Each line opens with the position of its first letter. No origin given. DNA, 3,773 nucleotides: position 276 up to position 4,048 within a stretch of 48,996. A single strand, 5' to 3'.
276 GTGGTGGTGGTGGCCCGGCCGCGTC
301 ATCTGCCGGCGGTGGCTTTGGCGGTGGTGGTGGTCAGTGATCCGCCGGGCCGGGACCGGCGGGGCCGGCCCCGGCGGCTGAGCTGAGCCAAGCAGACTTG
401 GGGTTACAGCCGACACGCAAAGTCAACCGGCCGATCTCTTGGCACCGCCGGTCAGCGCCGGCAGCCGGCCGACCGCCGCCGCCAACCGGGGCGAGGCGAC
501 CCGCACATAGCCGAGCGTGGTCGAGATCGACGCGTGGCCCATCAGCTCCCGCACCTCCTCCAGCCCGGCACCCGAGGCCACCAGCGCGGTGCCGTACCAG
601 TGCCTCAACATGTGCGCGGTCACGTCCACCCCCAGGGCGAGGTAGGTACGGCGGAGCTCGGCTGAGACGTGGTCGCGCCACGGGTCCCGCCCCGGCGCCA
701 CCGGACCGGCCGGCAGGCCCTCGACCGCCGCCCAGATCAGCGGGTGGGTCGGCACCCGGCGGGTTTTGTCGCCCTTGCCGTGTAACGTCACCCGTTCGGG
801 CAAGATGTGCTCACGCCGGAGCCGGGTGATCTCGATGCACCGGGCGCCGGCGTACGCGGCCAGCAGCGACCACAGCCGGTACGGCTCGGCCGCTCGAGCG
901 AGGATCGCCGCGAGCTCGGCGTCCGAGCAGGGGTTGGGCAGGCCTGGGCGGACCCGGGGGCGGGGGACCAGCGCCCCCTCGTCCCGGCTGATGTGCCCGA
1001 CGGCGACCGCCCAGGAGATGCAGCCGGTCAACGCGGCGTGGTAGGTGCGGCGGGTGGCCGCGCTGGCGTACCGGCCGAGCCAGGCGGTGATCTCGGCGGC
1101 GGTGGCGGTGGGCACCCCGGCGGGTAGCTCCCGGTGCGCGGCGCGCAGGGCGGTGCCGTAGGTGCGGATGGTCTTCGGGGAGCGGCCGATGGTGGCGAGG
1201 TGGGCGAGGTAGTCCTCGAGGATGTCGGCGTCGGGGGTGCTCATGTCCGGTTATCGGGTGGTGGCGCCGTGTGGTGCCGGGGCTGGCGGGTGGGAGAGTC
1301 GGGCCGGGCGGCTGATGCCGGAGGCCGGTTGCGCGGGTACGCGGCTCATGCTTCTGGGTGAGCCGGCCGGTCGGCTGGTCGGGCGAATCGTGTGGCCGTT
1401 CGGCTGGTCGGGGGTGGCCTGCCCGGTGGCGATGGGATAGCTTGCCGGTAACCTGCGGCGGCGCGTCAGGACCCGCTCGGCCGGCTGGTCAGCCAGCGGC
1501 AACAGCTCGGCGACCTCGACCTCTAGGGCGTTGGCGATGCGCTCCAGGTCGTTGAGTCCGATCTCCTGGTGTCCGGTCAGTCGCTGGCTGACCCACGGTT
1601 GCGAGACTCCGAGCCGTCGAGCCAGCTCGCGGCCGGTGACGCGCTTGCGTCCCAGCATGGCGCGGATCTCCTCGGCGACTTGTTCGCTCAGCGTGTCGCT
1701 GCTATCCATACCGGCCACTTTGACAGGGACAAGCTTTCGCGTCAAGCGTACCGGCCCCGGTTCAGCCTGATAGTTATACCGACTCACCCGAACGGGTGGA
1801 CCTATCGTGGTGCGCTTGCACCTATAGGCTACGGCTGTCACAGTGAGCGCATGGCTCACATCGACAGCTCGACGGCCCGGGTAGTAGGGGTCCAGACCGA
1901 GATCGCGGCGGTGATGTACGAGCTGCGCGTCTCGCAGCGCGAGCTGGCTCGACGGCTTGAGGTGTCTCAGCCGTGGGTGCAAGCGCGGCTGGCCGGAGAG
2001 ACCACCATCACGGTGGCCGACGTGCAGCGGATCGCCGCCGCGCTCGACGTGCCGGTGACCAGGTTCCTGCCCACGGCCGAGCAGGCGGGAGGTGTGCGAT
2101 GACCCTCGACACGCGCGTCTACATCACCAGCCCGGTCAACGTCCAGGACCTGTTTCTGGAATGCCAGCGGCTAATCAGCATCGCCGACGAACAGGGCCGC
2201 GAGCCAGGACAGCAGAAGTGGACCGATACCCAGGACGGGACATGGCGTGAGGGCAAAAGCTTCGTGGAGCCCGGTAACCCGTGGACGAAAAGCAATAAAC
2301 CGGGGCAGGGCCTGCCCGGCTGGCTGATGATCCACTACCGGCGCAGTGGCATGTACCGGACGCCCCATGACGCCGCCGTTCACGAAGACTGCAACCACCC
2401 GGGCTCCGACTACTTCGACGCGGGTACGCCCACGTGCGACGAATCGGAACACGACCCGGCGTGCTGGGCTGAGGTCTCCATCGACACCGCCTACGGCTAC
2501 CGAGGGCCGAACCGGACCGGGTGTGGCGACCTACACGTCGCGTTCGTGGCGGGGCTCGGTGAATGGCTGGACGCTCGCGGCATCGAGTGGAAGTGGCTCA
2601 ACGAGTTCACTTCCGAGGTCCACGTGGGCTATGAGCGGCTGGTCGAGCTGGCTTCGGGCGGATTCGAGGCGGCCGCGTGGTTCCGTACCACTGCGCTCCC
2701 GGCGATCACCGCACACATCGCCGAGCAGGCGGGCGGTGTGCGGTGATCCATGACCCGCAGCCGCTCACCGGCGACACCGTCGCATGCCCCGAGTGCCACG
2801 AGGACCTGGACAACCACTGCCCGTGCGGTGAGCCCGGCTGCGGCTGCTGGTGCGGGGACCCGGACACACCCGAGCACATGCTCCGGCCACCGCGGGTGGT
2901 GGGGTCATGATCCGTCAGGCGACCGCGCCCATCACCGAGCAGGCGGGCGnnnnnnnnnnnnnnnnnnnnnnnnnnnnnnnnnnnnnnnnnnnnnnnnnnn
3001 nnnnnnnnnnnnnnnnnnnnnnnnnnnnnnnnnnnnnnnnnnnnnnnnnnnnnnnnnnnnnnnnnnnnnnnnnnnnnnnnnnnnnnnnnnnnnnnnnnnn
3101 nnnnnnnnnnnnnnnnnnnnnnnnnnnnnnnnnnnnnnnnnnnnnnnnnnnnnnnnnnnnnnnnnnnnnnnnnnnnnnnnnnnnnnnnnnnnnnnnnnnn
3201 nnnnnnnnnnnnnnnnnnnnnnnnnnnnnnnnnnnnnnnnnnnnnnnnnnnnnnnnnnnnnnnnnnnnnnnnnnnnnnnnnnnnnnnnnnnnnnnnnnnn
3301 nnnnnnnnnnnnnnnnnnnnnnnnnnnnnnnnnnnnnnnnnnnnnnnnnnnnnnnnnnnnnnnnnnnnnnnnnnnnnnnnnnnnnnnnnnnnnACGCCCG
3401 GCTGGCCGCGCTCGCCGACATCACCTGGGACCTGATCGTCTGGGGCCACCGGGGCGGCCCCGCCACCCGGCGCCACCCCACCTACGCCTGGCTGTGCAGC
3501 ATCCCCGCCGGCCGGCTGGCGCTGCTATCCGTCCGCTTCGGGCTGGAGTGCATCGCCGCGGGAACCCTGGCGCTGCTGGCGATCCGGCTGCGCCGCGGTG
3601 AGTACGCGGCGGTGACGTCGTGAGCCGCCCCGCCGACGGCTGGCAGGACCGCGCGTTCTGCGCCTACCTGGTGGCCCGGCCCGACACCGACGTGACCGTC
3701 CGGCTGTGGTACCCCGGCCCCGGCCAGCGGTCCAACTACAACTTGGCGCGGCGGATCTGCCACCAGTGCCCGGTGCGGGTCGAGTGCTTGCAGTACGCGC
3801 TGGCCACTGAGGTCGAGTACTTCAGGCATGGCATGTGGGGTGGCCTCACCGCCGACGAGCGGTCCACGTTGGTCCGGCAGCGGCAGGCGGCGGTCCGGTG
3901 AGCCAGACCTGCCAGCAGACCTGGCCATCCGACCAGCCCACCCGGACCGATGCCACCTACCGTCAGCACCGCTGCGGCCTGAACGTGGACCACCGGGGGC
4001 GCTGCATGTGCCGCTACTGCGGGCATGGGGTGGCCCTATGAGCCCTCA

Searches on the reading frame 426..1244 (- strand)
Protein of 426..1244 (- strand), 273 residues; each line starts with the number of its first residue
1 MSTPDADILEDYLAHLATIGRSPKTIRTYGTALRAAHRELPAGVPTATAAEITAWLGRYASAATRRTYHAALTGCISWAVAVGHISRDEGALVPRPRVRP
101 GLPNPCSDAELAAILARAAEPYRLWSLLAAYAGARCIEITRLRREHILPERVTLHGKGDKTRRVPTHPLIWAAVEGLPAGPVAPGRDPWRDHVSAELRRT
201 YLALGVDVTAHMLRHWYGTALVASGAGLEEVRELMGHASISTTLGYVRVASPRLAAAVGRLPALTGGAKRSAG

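Call 13: search_protein_families(library=pfam, max_evalue=0.1, proteins=[window:426-1244:-])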
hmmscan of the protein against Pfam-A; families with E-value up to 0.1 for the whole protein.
window:426-1244:- (273 aa): 2 families
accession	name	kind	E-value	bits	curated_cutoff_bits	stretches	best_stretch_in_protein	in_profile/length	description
PF00589.27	Phage_integrase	-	2.2e-13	50.8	27.1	1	192-250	109-169/172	Phage integrase family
PF02899.23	Phage_int_SAM_1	-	0.00032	21.4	22.3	1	9-80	1-80/83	Phage integrase, N-terminal SAM-like domain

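Call 14: search_protein_families(library=phrogs, max_evalue=0.01, proteins=[window:426-1244:-])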
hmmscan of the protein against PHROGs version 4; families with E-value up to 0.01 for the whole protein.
window:426-1244:- (273 aa): 6 families
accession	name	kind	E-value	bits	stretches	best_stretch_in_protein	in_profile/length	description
phrog_1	-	integration and excision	4e-39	136.4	1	7-265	168-451/611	integrase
phrog_216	-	integration and excision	3e-20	73.5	1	64-261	14-236/301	integrase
phrog_7269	-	integration and excision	9.7e-09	36.1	1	196-267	16-86/89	integrase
phrog_23271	-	unknown function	8.4e-08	33.1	1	205-251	6-52/67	-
phrog_7685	-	integration and excision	2.4e-05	25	1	194-244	168-217/240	integrase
phrog_34557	-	integration and excision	9.4e-05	23.2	1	203-251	120-168/183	integrase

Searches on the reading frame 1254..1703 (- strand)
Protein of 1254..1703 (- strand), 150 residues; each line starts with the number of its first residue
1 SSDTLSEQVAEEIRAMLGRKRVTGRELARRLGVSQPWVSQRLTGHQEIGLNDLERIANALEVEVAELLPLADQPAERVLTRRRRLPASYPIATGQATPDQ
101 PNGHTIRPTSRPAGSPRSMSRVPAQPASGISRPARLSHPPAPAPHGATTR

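Call 68: search_protein_families(library=phrogs, max_evalue=0.001, proteins=[window:1254-1703:-])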
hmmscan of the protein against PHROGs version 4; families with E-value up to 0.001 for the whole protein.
window:1254-1703:- (150 aa): 13 families
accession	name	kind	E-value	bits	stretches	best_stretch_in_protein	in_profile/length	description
phrog_4583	-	transcription regulation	4.3e-15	56.5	1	4-73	6-75/81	transcriptional repressor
phrog_8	-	transcription regulation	2.1e-08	35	1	20-74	88-142/346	transcriptional regulator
phrog_4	-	transcription regulation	2.3e-08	34.4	1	9-77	137-201/400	transcriptional repressor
phrog_7241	-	transcription regulation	7.5e-08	33.5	1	11-68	64-121/122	transcriptional regulator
phrog_1373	-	transcription regulation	7.9e-06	26.9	1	9-77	64-132/166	transcriptional regulator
phrog_2328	-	transcription regulation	8.9e-06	26.5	1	8-72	15-79/128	transcriptional repressor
phrog_4779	-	transcription regulation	1.2e-05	26.7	1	10-90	4-87/98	transcriptional regulator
phrog_5823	-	transcription regulation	1.5e-05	25.4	1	7-76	5-75/404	transcriptional regulator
phrog_2439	-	transcription regulation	9.3e-05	22.4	1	11-71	10-70/367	transcriptional regulator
phrog_2339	-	DNA, RNA and nucleotide metabolism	0.0001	23.2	1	7-64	24-82/98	HTH DNA binding protein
phrog_2967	-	transcription regulation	0.00011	22.8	1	6-69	8-71/225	transcriptional regulator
phrog_769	-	transcription regulation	0.0004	21.3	1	10-69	13-69/89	transcriptional repressor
phrog_296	-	integration and excision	0.00097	18.9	1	6-62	225-282/626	DNA transposition protein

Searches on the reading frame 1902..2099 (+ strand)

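Call 68: search_protein_families(library=phrogs, max_evalue=0.001, proteins=[window:1902-2099:+])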
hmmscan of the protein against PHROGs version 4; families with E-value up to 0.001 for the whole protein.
window:1902-2099:+ (66 aa): 10 families
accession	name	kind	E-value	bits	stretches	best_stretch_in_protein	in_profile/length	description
phrog_4583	-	transcription regulation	2.6e-11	44.4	1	6-62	20-76/81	transcriptional repressor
phrog_2328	-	transcription regulation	9.5e-08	32.9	1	2-53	21-72/128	transcriptional repressor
phrog_3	-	transcription regulation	1.6e-06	29.2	1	3-56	95-146/430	transcriptional repressor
phrog_8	-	transcription regulation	3.4e-06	27.8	1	8-56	88-136/346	transcriptional regulator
phrog_1373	-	transcription regulation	4.1e-06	27.9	1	2-62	69-129/166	transcriptional regulator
phrog_2439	-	transcription regulation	6.8e-06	26.2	1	4-56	15-67/367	transcriptional regulator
phrog_7241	-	transcription regulation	2.4e-05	25.4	1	2-53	67-118/122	transcriptional regulator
phrog_4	-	transcription regulation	4.5e-05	23.6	1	2-57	142-193/400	transcriptional repressor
phrog_2339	-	DNA, RNA and nucleotide metabolism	0.00026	21.9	1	2-52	31-82/98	HTH DNA binding protein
phrog_5823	-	transcription regulation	0.00095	19.4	1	9-56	19-67/404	transcriptional regulator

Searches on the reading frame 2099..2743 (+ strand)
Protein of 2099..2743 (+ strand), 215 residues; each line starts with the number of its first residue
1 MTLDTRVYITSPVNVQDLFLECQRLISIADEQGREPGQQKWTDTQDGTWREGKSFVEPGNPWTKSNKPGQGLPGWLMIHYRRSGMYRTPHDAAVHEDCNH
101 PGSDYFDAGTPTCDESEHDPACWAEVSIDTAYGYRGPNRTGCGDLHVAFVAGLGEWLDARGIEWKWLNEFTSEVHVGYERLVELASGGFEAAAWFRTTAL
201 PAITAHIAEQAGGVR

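Call 68: search_protein_families(library=phrogs, max_evalue=0.001, proteins=[window:2099-2743:+])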
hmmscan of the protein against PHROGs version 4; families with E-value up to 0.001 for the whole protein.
window:2099-2743:+ (215 aa): 1 family
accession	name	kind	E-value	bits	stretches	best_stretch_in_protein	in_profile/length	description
phrog_2984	-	unknown function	1.1e-24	88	1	66-209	75-224/226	-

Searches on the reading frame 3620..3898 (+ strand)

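Call 68: search_protein_families(library=phrogs, max_evalue=0.001, proteins=[window:3620-3898:+])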
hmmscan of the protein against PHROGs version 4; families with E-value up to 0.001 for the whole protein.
window:3620-3898:+ (93 aa): 13 families
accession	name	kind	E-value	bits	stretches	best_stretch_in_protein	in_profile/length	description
phrog_472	-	transcription regulation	3.8e-18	66.6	1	7-90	39-113/523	WhiB transcriptional factor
phrog_14459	-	transcription regulation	9.6e-16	59.4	1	6-90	14-87/137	transcriptional regulator WhiB-like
phrog_1333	-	unknown function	8.8e-15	56.2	1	6-91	18-92/166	-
phrog_10071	-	transcription regulation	2.7e-10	41.1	1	38-83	38-80/196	transcriptional regulator WhiB-like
phrog_12112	-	transcription regulation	7.4e-09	37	1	27-87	18-69/130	transcriptional regulator WhiB-like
phrog_9926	-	transcription regulation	1.9e-08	35.6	1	28-89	36-97/107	transcriptional regulator WhiB-like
phrog_14304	-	transcription regulation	2e-08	35.3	1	41-83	79-122/187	transcriptional regulator WhiB-like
phrog_8273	-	unknown function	2.3e-08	35.2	1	23-89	117-178/216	-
phrog_31604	-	transcription regulation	7.6e-07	30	1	33-89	31-84/181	transcriptional regulator WhiB-like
phrog_1821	-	transcription regulation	0.00011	23.1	1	1-76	9-77/89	transcriptional regulator WhiB-like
phrog_11832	-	unknown function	0.00019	22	1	50-78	3-28/33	-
phrog_25610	-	transcription regulation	0.00032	21.8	1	40-82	30-71/83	transcriptional regulator WhiB-like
phrog_33896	-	unknown function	0.00051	20.5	1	37-84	254-301/310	-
